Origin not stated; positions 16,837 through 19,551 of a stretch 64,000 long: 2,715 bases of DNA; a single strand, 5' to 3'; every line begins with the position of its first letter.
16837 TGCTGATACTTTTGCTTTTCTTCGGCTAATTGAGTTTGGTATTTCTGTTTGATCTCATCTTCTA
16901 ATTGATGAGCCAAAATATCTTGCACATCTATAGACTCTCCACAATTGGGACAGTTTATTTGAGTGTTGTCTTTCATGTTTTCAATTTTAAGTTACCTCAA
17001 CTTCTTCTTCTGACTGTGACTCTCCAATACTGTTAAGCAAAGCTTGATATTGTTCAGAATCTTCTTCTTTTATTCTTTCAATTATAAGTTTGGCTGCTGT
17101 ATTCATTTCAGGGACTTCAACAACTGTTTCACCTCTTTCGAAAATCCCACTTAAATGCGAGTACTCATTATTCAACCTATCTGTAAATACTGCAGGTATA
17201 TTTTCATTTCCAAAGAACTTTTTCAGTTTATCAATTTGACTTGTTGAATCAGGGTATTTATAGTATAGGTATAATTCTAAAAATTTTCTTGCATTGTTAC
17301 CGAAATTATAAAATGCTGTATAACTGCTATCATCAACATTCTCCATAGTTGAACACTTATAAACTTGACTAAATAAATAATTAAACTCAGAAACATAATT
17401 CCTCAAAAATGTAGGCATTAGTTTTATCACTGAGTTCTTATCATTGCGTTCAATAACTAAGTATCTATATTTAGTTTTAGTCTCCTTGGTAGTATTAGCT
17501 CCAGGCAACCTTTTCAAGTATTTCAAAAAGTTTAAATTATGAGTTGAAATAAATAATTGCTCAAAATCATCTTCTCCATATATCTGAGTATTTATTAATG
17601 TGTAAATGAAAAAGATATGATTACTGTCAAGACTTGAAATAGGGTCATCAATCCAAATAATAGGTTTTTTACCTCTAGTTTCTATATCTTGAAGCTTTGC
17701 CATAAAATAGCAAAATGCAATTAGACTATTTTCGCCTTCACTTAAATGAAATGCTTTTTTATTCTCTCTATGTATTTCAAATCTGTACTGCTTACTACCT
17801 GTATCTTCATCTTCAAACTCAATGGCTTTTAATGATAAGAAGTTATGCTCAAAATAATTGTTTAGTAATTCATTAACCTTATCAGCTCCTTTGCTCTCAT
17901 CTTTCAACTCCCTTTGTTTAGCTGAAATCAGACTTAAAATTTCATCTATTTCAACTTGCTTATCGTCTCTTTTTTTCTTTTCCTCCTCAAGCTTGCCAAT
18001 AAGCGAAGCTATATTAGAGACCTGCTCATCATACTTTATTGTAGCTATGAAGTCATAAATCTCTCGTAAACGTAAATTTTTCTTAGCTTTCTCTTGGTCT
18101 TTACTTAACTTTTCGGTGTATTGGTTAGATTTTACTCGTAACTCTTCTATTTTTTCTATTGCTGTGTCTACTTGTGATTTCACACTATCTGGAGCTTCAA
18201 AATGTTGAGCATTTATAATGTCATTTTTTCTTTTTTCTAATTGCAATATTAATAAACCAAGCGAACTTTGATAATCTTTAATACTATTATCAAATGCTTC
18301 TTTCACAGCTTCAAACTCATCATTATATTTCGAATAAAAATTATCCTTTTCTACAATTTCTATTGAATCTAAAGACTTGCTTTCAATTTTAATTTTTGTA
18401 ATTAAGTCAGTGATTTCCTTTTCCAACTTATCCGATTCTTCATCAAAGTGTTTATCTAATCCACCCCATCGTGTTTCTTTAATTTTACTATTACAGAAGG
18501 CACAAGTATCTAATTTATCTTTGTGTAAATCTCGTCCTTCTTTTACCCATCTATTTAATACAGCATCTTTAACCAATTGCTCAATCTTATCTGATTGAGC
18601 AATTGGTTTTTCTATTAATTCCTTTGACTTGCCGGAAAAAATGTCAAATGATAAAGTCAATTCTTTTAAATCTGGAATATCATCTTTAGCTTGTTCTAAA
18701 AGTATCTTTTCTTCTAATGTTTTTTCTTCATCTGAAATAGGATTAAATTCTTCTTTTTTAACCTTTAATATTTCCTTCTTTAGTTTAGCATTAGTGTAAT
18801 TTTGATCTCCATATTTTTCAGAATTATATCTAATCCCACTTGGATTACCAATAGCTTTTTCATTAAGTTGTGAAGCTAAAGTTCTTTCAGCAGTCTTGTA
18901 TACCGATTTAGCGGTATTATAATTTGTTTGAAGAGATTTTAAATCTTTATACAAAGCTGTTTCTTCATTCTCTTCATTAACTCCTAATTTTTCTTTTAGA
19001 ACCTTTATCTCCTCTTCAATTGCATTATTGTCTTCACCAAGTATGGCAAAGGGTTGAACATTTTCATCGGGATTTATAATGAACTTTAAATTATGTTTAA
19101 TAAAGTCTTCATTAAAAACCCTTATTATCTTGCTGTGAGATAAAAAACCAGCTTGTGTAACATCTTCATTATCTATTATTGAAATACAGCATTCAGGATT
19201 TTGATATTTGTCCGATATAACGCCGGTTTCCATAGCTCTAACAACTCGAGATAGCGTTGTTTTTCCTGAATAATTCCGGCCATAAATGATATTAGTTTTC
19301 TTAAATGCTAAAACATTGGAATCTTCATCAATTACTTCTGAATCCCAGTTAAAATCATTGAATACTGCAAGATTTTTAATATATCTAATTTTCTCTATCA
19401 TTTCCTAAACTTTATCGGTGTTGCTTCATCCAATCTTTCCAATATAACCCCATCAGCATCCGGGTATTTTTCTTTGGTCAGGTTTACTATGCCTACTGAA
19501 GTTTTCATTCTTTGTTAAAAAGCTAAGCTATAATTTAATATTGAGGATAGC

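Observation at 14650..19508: Candidate undescribed defence operon: RloC-like zinc-hook ATPase/anticodon nuclease coupled to a DUF2130 coiled-coil PD-(D/E)xK protein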

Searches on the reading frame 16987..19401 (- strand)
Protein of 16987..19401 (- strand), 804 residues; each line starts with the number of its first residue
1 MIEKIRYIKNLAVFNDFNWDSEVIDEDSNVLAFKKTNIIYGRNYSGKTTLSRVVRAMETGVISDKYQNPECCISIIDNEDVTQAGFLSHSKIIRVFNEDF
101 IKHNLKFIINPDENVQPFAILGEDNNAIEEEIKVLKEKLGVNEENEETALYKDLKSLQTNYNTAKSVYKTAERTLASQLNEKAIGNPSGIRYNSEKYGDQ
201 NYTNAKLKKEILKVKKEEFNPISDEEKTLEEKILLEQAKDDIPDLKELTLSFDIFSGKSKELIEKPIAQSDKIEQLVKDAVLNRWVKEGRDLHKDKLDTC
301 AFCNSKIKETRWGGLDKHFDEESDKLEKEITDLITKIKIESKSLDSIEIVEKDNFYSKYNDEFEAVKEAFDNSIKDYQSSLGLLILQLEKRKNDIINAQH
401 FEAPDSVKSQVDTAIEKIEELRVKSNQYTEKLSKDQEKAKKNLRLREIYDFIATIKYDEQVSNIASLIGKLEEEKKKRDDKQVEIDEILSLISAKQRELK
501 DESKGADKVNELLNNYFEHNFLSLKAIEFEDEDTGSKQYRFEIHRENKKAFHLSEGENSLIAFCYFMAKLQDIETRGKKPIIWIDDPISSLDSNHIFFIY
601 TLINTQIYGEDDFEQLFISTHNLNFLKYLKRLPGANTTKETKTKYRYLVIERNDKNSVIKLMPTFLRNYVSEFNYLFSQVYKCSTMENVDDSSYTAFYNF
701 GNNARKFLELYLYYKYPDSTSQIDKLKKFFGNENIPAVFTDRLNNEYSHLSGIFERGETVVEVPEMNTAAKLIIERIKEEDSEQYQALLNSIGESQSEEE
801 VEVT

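Call 4: search_protein_families(library=pfam, proteins=[window:16987-19401:-], max_evalue=0.01)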
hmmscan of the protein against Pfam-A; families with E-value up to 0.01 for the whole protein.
window:16987-19401:- (804 aa): 2 families
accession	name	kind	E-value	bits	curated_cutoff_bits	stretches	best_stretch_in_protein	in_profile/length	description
PF13166.12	AAA_13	-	2.5e-133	446.7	36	1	26-753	8-690/713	AAA domain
PF02463.25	SMC_N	-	7.2e-06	26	40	1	438-640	51-216/220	RecF/RecN/SMC N terminal domain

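Call 5: search_protein_families(library=padloc, proteins=[window:16987-19401:-], max_evalue=0.01)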
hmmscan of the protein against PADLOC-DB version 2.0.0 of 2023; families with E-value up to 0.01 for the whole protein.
window:16987-19401:- (804 aa): 9 families
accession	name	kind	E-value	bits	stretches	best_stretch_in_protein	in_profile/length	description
PDLC04887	PDC-S06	-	3.1e-300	996.4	1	1-796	1-787/790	-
PDLC04894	PDC-S06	-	7.4e-117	389.8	1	1-790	1-736/740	-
PDLC04896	PDC-S06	-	1.1e-87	293.4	1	1-790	1-729/732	-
PDLC04897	PDC-S06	-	3.8e-74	248.6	1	25-679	14-634/727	-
PDLC04890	PDC-S06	-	1.1e-47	161.1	1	28-682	18-628/732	-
PDLC04886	PDC-S06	-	2.2e-45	153.7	1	30-664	21-611/727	-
PDLC04898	PDC-S06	-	2.9e-18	63.5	1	39-631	33-616/752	-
PDLC02360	PrrC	-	4.4e-10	37.1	1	501-662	99-243/372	PrrC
PDLC04895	PDC-S06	-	2.7e-07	27.5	1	1-60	1-51/784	-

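Call 6: search_protein_families(library=ncbifam, proteins=[window:16987-19401:-], max_evalue=0.01)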
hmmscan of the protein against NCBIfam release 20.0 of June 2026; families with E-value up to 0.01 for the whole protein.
window:16987-19401:- (804 aa): 2 families
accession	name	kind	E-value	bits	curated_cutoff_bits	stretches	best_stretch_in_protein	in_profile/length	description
TIGR00611.2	recf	equivalog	1.2e-07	31.3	172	1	534-605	255-329/339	DNA replication/repair protein RecF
NF010068.0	PRK13548.1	equivalog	0.0029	16.7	261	0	547-604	132-187/261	heme ABC transporter ATP-binding protein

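Call 7: search_protein_families(library=phrogs, proteins=[window:16987-19401:-], max_evalue=0.01)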
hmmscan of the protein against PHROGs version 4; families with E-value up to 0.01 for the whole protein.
window:16987-19401:- (804 aa): 1 family
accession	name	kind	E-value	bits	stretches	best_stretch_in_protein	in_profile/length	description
phrog_2801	-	unknown function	1.2e-37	130.6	1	22-795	11-715/735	-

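Call 11: search_solved_structures(query=window:16987-19401:-, max_evalue=0.01)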
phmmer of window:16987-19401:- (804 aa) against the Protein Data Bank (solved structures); distinct sequences matched with E-value up to 0.01: 0.

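Call 14: find_homologous_proteins(query=window:16987-19401:-, max_evalue=0.00001)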
Query window:16987-19401:- (804 aa): 1763 proteins with E <= 0.00001 among 8000 candidates; the best 120 are listed.
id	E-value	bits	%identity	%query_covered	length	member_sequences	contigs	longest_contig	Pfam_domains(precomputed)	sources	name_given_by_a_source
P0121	0.0e+0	1750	100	100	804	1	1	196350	PF02463.26,PF13166.13,PF13304.13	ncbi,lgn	ncbi:MAG: AAA family ATPase [Vicingaceae bacterium]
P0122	0.0e+0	1507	85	100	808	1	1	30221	PF02463.26,PF13166.13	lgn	-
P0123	0.0e+0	1479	85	99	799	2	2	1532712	PF02463.26,PF13166.13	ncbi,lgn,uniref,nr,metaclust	ncbi:AAA family ATPase [Flagellimonas zhangzhouensis]|uniref:Wobble nucleotide-excising tRNase n=1 T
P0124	0.0e+0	1449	82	100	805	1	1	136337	PF02463.26,PF13166.13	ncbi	-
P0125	0.0e+0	1424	81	99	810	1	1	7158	PF13166.13,PF13304.13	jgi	jgi:wobble nucleotide-excising tRNase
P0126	0.0e+0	1408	80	99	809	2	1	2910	PF13166.13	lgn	-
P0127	0.0e+0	1397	80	99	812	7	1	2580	PF13166.13,PF13304.13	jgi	-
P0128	0.0e+0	1388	80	100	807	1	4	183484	PF02463.26,PF13166.13,PF13304.13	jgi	jgi:wobble nucleotide-excising tRNase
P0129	0.0e+0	1359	78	99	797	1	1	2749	PF02463.26,PF13166.13,PF13304.13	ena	-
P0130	0.0e+0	1355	78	99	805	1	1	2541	PF13166.13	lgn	-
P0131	0.0e+0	1351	77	100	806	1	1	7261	PF13166.13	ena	-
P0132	0.0e+0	1343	77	99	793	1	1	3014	PF02463.26,PF13166.13,PF13304.13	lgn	-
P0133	0.0e+0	1319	77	99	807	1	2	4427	PF02463.26,PF13166.13,PF13304.13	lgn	-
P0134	0.0e+0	1307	75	99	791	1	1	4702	PF13166.13,PF13304.13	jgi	jgi:wobble nucleotide-excising tRNase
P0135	0.0e+0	1304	75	99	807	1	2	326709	PF13166.13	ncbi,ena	-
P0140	0.0e+0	1258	73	99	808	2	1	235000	PF02463.26,PF13166.13,PF13304.13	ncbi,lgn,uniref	ncbi:AAA family ATPase [Gaetbulibacter sp. PBL-D1]|uniref:AAA family ATPase n=1 Tax=Gaetbulibacter s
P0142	0.0e+0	1208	70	99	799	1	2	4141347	PF13166.13,PF13304.13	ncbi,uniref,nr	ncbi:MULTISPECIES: AAA family ATPase [Winogradskyella]|uniref:AAA family ATPase n=1 Tax=Winogradskye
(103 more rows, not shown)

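Call 15: find_encoding_contigs(protein=P0123, flank=8000, max_places=3)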
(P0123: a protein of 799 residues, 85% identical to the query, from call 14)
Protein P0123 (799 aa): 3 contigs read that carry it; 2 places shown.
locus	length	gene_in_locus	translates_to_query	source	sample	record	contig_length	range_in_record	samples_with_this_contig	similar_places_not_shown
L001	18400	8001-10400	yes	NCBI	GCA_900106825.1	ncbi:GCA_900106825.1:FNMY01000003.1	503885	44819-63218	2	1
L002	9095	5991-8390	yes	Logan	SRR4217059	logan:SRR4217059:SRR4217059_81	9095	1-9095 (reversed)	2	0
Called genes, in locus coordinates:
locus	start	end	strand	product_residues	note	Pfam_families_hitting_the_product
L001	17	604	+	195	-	-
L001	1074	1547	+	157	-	-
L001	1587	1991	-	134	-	PF13560:HTH_31, PF04545:Sigma70_r4 (faint), PF12844:HTH_19 (weak), PF13443:HTH_26 (weak), PF01381:HTH_3, PF08281:Sigma70_r4_2 (faint)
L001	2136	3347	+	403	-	PF05168:HEPN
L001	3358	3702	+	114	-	-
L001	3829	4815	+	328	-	PF07751:Abi_2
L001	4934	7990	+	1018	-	PF20465:MmeI_hel (weak), PF20473:MmeI_Mtase, PF02384:N6_Mtase, PF07669:Eco57I, PF12950:TaqI_C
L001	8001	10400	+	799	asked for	PF13166:AAA_13, PF02463:SMC_N (weak)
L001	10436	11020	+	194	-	-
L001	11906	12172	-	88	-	PF01527:HTH_Tnp_1, PF13384:HTH_23 (weak)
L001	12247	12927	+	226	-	PF09903:DUF2130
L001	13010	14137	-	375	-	PF13776:DUF4172, PF02661:Fic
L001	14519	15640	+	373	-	-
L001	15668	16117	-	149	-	-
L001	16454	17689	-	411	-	PF17293:Arm-DNA-bind_5, PF13102:Phage_int_SAM_5, PF00589:Phage_integrase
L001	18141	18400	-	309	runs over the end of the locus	PF01882:DUF58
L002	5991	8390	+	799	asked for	PF13166:AAA_13, PF02463:SMC_N (weak)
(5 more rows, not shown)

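Call 16: find_encoding_contigs(protein=P0124, flank=8000, max_places=3)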
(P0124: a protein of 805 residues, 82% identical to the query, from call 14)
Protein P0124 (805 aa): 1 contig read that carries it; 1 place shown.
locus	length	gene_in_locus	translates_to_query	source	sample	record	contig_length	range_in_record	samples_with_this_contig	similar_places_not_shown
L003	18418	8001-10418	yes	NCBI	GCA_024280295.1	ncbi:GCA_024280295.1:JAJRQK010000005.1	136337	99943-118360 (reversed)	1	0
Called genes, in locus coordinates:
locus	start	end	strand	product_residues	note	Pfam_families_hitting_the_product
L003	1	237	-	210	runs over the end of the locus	-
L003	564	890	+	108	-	PF13828:DUF4190, PF07666:MpPF26 (weak)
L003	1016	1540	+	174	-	-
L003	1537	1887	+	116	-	PF07666:MpPF26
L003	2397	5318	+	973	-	PF25778:DUF7948, PF18962:Por_Secre_tail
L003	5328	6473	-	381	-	PF01590:GAF, PF13185:GAF_2 (weak), PF07568:HisKA_2, PF02518:HATPase_c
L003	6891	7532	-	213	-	PF05175:MTS (weak), PF13489:Methyltransf_23 (weak), PF13847:Methyltransf_31, PF08241:Methyltransf_11, PF08242:Methyltransf_12 (faint), PF13649:Methyltransf_25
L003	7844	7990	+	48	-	-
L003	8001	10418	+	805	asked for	PF13166:AAA_13, PF02463:SMC_N (weak)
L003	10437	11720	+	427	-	PF09903:DUF2130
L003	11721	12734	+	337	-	PF13310:Virulence_RhuM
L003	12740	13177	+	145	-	-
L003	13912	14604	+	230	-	-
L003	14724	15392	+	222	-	PF10988:DUF2807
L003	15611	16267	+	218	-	PF00923:TAL_FSA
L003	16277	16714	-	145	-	PF13474:SnoaL_3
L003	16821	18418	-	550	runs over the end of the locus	PF00082:Peptidase_S8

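Call 17: find_encoding_contigs(protein=P0128, flank=8000, max_places=4)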
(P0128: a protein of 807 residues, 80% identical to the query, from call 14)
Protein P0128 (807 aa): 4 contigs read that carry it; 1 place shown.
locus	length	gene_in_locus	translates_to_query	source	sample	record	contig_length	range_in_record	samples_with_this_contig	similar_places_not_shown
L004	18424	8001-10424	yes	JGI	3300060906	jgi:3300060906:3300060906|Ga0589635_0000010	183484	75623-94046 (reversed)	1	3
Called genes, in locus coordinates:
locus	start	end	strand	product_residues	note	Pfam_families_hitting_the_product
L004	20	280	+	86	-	PF13563:2_5_RNA_ligase2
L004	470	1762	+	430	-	PF00149:Metallophos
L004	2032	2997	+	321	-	PF13472:Lipase_GDSL_2 (faint)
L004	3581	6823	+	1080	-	PF02384:N6_Mtase, PF20473:MmeI_Mtase, PF07669:Eco57I, PF12950:TaqI_C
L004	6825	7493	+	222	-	-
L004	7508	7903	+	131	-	-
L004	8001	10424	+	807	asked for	PF02463:SMC_N (faint), PF13166:AAA_13, PF13304:AAA_21 (faint)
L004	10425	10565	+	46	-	-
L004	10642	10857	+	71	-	-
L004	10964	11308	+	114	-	-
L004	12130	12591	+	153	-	-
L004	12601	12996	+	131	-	PF01381:HTH_3 (weak)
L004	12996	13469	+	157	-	-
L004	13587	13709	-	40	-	-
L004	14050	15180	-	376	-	PF07719:TPR_2 (faint), PF13428:TPR_14 (faint), PF13432:TPR_16 (faint), PF13424:TPR_12 (faint), PF13431:TPR_17 (faint), PF13176:TPR_7 (faint), PF00515:TPR_1 (faint), PF13414:TPR_11 (weak), +3 more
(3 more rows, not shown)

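Call 33: find_related_loci(query=window:16987-19401:-, collection=metagenome_contigs, flank=6000)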
Query window:16987-19401:- (804 aa) in metagenome_contigs; peptide patterns used: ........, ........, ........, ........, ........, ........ (x = any residue, [..] = any of these).
351 stretches matched a pattern; 212 encode a relative of the query (tblastn E <= 1e-3); the best 80 are kept; 80 distinct loci.
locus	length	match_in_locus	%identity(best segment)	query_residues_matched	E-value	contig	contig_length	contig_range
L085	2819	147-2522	80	10-799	0e+0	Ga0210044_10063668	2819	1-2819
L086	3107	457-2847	65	1-798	0e+0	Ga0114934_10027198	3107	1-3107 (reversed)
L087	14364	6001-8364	64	1-793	0e+0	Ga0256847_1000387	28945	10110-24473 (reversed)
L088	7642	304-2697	59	1-796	0e+0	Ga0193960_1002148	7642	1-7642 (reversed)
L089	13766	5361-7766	56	1-801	0e+0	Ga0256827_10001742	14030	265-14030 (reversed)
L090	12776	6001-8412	54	1-801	0e+0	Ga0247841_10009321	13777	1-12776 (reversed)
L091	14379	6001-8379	55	1-793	0e+0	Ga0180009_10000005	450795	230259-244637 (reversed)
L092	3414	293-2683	53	1-794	0e+0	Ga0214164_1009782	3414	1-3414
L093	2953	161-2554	54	1-795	0e+0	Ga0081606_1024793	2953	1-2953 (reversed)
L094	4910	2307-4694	53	1-796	0e+0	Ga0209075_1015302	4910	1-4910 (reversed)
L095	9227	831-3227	53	1-795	0e+0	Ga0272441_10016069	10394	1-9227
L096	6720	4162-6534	52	1-793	0e+0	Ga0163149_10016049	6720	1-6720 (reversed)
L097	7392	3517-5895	52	1-793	0e+0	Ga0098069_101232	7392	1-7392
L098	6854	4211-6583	50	1-793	0e+0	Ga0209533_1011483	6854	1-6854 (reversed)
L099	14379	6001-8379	51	1-793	0e+0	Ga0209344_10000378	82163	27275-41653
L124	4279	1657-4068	47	1-793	0e+0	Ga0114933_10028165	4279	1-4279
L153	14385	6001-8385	47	2-792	0e+0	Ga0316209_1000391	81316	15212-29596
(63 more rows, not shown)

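Call 54: find_encoding_contigs(protein=P0122, flank=7000, max_places=2)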
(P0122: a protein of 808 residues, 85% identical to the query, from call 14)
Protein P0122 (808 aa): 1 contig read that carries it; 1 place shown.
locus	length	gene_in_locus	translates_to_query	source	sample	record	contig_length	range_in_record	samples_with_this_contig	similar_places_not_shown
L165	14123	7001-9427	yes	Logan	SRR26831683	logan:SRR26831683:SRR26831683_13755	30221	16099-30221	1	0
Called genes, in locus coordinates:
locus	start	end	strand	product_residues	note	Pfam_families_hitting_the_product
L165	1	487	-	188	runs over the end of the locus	-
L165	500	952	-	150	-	PF04002:RadC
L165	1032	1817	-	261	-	PF02086:MethyltransfD12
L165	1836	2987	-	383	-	PF10412:TrwB_AAD_bind (weak), PF13401:AAA_22 (faint)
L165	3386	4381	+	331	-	PF00589:Phage_integrase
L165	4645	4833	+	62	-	-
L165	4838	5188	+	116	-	PF04492:Phage_rep_O (weak), PF13730:HTH_36 (faint)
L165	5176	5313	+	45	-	-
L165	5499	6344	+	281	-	-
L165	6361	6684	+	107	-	-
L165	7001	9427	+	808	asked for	PF02463:SMC_N (faint), PF13166:AAA_13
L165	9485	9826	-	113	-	PF12844:HTH_19, PF13443:HTH_26 (weak), PF13560:HTH_31, PF01381:HTH_3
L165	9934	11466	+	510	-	PF27228:MTBMA_p00010_2nd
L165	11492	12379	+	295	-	PF13495:Phage_int_SAM_4 (weak), PF00589:Phage_integrase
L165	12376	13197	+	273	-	PF00589:Phage_integrase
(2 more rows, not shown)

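Call 55: find_encoding_contigs(protein=P0125, flank=7000, max_places=2)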
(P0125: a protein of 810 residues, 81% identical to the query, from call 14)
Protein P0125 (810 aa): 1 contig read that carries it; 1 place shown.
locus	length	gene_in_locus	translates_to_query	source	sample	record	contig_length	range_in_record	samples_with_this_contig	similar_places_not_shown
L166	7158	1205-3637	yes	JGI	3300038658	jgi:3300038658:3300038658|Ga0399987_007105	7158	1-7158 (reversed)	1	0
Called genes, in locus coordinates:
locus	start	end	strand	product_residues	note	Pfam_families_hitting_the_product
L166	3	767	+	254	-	?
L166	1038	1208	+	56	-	-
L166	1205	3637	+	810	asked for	PF13166:AAA_13, PF13304:AAA_21 (faint)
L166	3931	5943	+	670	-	PF13304:AAA_21 (faint)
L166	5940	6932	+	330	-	-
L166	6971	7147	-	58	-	-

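Call 56: find_encoding_contigs(protein=P0140, flank=7000, max_places=2)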
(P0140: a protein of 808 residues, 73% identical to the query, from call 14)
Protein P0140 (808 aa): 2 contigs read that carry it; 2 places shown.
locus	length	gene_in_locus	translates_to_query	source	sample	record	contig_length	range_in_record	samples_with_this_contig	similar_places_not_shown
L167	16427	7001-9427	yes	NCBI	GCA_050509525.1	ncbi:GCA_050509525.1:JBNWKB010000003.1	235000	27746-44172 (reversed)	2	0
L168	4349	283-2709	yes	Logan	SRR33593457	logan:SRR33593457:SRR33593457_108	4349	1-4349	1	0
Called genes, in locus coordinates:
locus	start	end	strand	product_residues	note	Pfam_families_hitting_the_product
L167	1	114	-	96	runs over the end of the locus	PF12823:DUF3817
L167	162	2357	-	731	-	PF21167:DUF6851, PF22778:VCPO_2nd, PF18962:Por_Secre_tail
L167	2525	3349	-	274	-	PF00691:OmpA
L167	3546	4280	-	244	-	-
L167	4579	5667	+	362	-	PF18962:Por_Secre_tail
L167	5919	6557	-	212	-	PF19781:DUF6266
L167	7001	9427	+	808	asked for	PF02463:SMC_N (faint), PF13166:AAA_13, PF13304:AAA_21 (faint)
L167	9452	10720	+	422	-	PF09903:DUF2130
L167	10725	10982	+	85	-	-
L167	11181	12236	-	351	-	PF08240:ADH_N, PF01262:AlaDh_PNT_C (weak), PF00107:ADH_zinc_N, PF13602:ADH_zinc_N_2 (weak)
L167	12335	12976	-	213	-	-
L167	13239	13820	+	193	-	PF04264:YceI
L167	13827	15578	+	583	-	PF03572:Peptidase_S41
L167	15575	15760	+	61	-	-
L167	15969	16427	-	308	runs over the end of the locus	PF00892:EamA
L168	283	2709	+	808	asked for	PF02463:SMC_N (faint), PF13166:AAA_13, PF13304:AAA_21 (faint)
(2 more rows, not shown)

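Call 57: find_encoding_contigs(protein=P0142, flank=7000, max_places=2)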
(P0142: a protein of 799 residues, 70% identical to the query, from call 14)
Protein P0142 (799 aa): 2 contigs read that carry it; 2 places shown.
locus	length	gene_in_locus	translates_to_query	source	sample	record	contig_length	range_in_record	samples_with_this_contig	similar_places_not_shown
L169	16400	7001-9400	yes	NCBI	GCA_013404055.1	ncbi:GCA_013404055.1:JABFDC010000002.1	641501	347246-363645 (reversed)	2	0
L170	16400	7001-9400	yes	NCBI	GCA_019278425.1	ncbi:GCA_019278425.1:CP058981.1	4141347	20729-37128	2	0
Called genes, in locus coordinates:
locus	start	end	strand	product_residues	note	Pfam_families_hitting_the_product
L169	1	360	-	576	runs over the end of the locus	PF01839:FG-GAP (faint), PF13517:FG-GAP_3, PF07593:UnbV_ASPIC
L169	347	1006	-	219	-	PF20599:DUF6796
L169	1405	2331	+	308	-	PF00294:PfkB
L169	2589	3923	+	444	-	PF01590:GAF (weak), PF02518:HATPase_c, PF14501:HATPase_c_5 (weak)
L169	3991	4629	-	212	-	PF19781:DUF6266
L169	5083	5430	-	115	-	PF01638:HxlR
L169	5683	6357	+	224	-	PF00881:Nitroreductase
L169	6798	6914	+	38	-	-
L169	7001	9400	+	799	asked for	PF13166:AAA_13, PF13304:AAA_21 (faint)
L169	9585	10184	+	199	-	PF20347:DUF6642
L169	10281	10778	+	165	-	PF01551:Peptidase_M23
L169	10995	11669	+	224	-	PF00293:NUDIX, PF19368:WHD_AraR, PF21906:WHD_NrtR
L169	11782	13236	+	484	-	PF18127:NAMPT_N, PF04095:NAPRTase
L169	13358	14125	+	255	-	PF00156:Pribosyltran, PF14572:Pribosyl_synth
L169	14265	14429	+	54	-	PF20027:DUF6435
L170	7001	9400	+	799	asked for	PF13166:AAA_13, PF13304:AAA_21 (faint)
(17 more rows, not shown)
